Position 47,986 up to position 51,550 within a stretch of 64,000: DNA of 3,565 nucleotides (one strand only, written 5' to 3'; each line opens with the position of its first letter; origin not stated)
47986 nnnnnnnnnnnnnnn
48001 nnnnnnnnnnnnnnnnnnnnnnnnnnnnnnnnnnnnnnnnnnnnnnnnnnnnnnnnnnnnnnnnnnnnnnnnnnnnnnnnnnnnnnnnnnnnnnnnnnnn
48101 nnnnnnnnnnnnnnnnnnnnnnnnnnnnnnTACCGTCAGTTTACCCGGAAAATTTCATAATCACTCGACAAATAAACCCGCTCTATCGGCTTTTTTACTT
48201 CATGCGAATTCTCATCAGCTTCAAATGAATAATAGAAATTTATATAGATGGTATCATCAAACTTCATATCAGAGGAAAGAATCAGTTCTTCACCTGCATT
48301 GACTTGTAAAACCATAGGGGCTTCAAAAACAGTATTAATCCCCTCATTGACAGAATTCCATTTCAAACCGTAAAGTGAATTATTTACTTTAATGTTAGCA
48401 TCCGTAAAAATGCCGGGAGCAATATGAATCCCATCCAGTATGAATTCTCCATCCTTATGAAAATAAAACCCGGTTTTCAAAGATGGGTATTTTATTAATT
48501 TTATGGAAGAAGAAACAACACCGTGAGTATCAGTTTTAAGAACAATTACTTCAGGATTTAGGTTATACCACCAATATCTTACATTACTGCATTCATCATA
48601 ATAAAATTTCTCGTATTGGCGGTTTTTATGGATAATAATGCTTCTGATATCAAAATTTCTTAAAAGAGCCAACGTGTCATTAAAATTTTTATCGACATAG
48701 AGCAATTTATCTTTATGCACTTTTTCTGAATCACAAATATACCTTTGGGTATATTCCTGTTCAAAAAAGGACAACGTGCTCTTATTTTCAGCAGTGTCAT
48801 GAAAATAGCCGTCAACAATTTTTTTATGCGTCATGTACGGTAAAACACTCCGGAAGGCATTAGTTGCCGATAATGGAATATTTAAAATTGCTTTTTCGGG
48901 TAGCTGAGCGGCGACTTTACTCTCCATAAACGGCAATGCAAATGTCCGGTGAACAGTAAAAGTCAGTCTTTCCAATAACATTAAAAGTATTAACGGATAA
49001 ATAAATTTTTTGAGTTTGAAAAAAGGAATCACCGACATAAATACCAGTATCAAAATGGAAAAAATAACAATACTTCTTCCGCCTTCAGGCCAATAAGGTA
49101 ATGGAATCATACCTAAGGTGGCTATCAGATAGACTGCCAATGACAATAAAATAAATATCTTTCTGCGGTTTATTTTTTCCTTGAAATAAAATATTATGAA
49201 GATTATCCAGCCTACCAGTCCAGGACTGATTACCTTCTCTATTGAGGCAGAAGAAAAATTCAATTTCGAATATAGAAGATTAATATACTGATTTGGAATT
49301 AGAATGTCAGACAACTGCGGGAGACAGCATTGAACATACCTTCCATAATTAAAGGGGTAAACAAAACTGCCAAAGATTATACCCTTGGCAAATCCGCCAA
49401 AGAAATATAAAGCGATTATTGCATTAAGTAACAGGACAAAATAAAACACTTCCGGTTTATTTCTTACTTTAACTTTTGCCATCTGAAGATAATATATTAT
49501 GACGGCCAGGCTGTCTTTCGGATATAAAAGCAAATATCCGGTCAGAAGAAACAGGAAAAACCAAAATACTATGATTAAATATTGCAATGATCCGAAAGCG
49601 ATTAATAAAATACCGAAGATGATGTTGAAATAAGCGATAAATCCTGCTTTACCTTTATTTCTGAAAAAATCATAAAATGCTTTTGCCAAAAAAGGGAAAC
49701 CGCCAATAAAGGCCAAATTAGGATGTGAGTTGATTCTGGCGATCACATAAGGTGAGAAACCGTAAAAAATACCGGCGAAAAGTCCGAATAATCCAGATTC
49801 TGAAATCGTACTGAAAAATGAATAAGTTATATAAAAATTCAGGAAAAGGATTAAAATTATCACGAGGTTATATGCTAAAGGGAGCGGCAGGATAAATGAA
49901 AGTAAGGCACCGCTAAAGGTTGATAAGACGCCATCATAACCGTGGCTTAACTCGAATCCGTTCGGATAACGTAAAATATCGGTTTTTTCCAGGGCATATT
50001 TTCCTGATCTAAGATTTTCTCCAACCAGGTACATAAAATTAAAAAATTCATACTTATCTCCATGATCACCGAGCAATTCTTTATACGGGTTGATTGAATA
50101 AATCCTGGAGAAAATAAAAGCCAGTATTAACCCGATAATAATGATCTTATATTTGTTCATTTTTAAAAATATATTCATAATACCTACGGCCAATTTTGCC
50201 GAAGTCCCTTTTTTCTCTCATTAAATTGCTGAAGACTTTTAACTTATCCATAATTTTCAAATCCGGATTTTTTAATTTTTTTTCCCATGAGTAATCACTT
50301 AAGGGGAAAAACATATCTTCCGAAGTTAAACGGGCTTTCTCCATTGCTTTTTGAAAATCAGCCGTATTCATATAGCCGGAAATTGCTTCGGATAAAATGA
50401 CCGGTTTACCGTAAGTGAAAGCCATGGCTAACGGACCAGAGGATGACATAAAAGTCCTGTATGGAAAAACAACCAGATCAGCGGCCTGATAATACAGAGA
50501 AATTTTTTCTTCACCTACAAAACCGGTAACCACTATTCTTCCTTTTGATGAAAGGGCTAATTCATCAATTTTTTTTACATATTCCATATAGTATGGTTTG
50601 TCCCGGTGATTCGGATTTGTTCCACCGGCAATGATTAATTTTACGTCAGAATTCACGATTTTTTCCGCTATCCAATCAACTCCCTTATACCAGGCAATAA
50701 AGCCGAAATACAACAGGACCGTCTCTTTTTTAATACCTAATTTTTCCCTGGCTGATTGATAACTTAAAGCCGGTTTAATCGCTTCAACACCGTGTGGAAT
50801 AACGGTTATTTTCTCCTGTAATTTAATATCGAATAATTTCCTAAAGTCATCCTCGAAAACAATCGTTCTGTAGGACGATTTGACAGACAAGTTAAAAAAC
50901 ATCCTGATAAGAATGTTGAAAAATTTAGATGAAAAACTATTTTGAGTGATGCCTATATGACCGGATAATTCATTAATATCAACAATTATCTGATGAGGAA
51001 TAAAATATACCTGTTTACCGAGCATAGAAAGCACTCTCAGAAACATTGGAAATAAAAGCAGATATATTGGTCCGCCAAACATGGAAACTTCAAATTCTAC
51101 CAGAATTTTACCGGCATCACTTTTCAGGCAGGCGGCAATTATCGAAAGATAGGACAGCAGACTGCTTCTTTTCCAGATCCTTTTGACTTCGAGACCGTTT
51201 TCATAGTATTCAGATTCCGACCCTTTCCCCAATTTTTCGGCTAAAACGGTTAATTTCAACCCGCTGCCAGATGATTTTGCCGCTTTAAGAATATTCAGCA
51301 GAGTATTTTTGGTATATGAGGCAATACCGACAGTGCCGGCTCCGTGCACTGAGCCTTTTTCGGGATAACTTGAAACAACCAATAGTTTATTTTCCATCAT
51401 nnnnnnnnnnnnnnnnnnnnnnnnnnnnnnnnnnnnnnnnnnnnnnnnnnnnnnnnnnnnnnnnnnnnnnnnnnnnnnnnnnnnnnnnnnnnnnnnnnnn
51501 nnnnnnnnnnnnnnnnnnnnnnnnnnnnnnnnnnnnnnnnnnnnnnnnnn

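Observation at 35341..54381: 20-kb glycosylation supercluster with unusual density of GT-C-fold membrane glycosyltransferases fed by three polyprenyl-phosphate sugar synthases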

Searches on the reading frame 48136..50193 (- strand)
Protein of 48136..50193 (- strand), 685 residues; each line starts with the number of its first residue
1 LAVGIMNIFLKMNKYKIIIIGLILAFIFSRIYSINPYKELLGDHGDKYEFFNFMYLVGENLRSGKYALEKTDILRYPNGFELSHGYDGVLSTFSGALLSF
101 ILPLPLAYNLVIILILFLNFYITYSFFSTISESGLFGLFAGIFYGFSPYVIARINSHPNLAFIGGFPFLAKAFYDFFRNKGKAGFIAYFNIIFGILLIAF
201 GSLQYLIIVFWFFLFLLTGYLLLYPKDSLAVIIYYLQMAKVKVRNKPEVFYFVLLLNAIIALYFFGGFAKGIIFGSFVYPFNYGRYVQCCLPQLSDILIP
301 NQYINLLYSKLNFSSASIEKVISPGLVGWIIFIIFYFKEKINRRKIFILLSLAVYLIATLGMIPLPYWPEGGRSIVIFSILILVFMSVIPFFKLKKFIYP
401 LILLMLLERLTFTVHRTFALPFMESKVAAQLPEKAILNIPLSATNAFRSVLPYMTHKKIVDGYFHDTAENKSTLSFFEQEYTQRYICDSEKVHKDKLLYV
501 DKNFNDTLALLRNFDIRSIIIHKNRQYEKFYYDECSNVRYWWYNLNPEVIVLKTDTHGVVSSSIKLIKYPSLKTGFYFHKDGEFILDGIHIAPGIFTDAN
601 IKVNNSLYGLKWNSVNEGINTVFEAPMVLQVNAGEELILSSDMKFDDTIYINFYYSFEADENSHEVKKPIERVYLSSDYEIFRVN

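Call 4: search_protein_families(library=pfam, proteins=[window:48136-50193:-], max_evalue=0.01)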
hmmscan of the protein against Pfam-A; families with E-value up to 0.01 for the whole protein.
window:48136-50193:- (685 aa): 0 families

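Call 17: search_protein_families(library=ncbifam, proteins=[window:48136-50193:-], max_evalue=0.01)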
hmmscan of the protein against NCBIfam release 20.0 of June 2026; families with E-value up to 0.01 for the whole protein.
window:48136-50193:- (685 aa): 0 families

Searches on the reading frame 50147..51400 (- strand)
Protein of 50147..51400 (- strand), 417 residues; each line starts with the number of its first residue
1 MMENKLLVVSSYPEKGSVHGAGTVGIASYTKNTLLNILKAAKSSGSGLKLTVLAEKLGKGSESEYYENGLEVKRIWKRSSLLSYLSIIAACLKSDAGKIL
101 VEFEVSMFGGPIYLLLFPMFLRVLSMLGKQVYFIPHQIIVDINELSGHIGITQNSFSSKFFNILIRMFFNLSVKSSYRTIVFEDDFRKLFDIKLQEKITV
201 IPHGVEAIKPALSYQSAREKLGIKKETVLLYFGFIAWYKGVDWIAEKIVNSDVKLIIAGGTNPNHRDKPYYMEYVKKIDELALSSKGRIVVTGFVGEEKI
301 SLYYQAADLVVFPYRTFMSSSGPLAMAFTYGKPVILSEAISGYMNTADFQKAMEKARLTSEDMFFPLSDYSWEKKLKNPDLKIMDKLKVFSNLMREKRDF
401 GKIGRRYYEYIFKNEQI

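Call 4: search_protein_families(library=pfam, proteins=[window:50147-51400:-], max_evalue=0.01)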
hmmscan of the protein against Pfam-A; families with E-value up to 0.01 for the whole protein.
window:50147-51400:- (417 aa): 2 families
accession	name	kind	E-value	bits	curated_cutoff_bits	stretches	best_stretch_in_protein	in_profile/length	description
PF13692.12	Glyco_trans_1_4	-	1.1e-11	45.6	27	1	227-339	2-108/142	Glycosyl transferases group 1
PF00534.26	Glycos_transf_1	-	2.9e-10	40.4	26.4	1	216-345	4-129/172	Glycosyl transferases group 1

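Call 59: search_protein_families(library=ncbifam, proteins=[window:50147-51400:-], max_evalue=0.001)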
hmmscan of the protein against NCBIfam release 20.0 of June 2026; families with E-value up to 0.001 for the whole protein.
window:50147-51400:- (417 aa): 8 families
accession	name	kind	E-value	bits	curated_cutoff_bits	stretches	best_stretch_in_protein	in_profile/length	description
NF038295.1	EPS_HpsP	equivalog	4.1e-11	42.5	550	1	195-343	175-323/388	hormogonium polysaccharide biosynthesis glycosyltransferase HpsP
NF012028.0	PRK15484.1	subfamily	1.9e-10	40.4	618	1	176-338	140-308/380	lipopolysaccharide N-acetylglucosaminyltransferase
TIGR04063.1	stp3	hypoth_equivalog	2.8e-06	26.5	442.05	1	195-315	179-298/397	TIGR04063 family PEP-CTERM/XrtA system glycosyltransferase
NF041010.1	glycosy_Agl16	equivalog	3.9e-06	26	575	1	195-339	155-285/352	glycosylation protein Agl16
TIGR04157.1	glyco_rSAM_CFB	subfamily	4.5e-06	25.9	400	1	189-339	187-332/406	TIGR04157 family glycosyltransferase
TIGR03449.1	mycothiol_MshA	equivalog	4.2e-05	22.6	462.5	1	195-337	187-333/406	D-inositol-3-phosphate glycosyltransferase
TIGR04047.1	MSMEG_0565_glyc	hypoth_equivalog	8e-05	21.9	259.85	1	173-339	136-308/373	MSMEG_0565 family glycosyltransferase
NF049988.1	MGlcDAGSynMgs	equivalog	0.00031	20.2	400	1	164-311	143-294/398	alpha-monoglucosyldiacylglycerol synthase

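Call 60: search_solved_structures(query=window:50147-51400:-, max_evalue=0.01)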
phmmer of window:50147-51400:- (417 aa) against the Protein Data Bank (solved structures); distinct sequences matched with E-value up to 0.01: 1.
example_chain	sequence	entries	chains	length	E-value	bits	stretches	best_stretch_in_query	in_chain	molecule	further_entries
6kih_A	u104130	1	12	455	0.00027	23.1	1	209-344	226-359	Tll1590 protein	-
